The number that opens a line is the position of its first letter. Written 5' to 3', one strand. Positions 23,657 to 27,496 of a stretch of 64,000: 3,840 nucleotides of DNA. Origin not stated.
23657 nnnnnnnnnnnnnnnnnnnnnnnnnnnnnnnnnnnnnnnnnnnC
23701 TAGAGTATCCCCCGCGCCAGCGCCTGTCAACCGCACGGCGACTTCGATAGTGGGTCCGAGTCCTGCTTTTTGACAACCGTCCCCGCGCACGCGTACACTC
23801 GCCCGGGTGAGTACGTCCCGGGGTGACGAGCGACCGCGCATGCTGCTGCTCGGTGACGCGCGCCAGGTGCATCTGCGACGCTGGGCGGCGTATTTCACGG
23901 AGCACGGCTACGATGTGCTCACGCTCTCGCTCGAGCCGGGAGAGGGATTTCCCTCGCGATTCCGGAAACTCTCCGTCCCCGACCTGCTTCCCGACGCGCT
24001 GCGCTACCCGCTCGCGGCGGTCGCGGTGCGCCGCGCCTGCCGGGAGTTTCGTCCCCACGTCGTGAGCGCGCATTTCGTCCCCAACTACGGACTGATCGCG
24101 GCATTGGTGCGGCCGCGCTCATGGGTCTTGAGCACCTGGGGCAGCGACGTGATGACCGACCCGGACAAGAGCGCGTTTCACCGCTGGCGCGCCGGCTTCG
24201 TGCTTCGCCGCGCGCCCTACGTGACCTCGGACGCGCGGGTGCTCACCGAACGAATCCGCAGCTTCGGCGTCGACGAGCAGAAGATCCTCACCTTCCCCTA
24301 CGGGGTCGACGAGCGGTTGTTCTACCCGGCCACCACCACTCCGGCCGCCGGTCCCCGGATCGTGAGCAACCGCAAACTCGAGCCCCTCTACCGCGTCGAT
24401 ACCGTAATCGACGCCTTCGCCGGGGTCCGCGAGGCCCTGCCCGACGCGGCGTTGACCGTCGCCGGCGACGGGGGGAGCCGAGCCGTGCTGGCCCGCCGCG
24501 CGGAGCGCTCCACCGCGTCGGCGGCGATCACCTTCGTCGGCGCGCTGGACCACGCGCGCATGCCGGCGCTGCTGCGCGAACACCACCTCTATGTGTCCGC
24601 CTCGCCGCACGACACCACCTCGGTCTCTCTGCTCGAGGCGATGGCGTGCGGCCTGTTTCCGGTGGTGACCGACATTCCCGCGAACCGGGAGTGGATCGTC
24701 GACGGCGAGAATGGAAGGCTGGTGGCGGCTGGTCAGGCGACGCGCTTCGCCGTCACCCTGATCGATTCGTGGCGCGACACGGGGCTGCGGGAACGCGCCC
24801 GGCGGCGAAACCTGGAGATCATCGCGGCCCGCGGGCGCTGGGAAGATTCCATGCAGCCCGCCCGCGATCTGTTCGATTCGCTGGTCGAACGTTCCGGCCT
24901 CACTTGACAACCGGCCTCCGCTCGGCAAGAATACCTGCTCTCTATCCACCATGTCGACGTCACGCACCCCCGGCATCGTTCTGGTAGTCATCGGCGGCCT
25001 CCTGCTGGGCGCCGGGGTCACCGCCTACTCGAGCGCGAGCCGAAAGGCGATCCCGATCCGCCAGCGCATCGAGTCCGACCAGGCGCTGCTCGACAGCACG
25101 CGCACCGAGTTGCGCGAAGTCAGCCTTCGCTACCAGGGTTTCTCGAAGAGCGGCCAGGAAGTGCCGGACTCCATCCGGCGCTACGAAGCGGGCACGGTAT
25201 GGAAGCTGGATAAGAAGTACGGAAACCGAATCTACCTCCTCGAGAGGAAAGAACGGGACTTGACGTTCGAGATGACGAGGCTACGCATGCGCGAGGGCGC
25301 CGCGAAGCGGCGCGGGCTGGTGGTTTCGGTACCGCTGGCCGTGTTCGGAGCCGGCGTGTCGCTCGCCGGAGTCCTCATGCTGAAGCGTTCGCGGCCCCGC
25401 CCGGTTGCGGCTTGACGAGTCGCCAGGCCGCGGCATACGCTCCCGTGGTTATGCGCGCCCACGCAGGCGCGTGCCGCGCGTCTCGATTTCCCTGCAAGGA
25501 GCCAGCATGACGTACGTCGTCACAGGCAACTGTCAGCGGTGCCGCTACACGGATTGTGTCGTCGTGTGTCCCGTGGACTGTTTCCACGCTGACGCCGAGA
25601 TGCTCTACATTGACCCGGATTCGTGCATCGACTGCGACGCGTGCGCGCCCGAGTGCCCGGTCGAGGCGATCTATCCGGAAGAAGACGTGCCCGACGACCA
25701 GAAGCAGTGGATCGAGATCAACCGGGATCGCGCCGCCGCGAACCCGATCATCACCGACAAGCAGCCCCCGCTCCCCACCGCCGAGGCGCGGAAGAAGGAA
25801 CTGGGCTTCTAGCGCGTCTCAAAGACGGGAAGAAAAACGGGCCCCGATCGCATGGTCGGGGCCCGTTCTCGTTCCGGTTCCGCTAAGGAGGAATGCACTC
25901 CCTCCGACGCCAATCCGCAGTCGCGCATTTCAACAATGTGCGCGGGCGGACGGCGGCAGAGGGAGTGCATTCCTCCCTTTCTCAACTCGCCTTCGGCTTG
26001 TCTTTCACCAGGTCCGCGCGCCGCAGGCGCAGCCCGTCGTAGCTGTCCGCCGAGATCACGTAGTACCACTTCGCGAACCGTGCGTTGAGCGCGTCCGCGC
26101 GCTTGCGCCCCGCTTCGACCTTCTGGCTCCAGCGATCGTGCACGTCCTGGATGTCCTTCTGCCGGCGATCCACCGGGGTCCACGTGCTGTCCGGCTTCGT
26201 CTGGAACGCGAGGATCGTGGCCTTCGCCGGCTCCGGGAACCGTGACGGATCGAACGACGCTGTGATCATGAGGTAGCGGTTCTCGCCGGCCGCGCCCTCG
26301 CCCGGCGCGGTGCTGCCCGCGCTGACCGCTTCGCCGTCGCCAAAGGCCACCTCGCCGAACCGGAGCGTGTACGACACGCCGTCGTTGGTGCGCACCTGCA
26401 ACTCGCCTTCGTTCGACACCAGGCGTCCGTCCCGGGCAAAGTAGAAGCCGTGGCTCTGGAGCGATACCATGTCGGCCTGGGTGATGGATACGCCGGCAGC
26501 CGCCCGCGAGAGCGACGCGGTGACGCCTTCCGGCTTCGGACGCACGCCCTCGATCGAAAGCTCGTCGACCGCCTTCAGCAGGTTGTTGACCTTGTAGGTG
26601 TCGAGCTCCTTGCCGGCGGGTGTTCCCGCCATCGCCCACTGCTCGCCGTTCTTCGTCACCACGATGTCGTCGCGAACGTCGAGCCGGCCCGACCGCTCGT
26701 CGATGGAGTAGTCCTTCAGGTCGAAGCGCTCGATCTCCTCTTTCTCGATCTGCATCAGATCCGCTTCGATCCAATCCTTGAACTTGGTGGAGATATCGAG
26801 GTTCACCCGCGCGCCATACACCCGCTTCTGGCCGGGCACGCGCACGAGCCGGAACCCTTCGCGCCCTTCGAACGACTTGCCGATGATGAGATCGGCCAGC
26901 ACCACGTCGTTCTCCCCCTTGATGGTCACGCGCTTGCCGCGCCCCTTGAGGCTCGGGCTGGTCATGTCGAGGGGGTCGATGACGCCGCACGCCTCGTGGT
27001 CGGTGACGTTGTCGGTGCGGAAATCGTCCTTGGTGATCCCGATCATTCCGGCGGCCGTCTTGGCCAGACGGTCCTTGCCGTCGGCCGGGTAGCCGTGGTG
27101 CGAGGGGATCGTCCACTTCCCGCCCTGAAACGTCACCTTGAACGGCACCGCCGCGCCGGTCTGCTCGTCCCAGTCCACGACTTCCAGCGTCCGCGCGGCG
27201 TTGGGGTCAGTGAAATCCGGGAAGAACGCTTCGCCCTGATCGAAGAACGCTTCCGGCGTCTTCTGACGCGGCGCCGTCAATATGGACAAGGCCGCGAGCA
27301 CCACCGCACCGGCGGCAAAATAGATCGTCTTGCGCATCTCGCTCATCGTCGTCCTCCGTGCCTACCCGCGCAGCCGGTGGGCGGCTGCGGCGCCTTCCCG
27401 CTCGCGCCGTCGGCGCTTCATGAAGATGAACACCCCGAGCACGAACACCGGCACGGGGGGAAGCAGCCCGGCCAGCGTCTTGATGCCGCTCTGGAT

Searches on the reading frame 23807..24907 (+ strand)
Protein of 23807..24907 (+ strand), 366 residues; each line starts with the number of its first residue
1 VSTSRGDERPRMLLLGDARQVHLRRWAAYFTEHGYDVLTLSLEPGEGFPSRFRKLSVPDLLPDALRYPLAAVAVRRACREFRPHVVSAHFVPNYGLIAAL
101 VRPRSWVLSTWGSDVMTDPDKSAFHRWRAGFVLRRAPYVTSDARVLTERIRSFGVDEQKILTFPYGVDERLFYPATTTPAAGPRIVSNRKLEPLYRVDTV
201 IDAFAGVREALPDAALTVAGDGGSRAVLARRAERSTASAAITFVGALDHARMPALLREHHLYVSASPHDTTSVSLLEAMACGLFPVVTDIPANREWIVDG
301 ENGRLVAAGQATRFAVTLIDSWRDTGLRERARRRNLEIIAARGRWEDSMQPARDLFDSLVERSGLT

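Call 81: search_protein_families(library=pfam, proteins=[window:23807-24907:+], max_evalue=0.00001)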
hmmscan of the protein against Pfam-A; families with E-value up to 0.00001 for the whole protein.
window:23807-24907:+ (366 aa): 5 families
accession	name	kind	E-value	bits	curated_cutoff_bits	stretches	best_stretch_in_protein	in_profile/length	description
PF00534.26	Glycos_transf_1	-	2.5e-24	86.2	26.4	1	183-333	16-167/172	Glycosyl transferases group 1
PF13692.12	Glyco_trans_1_4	-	1.4e-21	77.7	27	1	194-320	14-138/142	Glycosyl transferases group 1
PF13477.12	Glyco_trans_4_2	-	2.2e-15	57.5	23.4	1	12-142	2-138/139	Glycosyl transferase 4-like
PF13579.12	Glyco_trans_4_4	-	7.9e-12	46.2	29.7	1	21-166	5-158/158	Glycosyl transferase 4-like domain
PF13439.12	Glyco_transf_4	-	3.5e-10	40.6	28.5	1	21-169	6-168/170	Glycosyltransferase Family 4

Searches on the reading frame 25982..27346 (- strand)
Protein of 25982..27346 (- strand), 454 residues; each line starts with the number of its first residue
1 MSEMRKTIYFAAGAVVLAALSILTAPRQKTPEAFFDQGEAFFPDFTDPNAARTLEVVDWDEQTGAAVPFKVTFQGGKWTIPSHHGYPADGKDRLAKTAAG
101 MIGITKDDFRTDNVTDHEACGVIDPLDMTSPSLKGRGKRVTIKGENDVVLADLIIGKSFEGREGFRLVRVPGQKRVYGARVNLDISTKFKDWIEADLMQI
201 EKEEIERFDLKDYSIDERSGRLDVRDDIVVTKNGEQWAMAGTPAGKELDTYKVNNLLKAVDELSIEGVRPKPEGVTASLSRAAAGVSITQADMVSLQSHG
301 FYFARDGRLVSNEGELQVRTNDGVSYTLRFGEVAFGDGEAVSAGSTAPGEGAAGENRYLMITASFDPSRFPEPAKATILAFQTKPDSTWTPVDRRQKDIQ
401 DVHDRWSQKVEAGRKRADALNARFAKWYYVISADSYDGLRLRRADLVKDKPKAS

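Call 81: search_protein_families(library=pfam, proteins=[window:25982-27346:-], max_evalue=0.00001)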
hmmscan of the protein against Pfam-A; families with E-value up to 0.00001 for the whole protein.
window:25982-27346:- (454 aa): 1 family
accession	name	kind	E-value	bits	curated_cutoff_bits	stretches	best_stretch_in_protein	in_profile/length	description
PF14238.11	DUF4340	-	5.2e-18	66.3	25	1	78-269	1-168/183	Domain of unknown function (DUF4340)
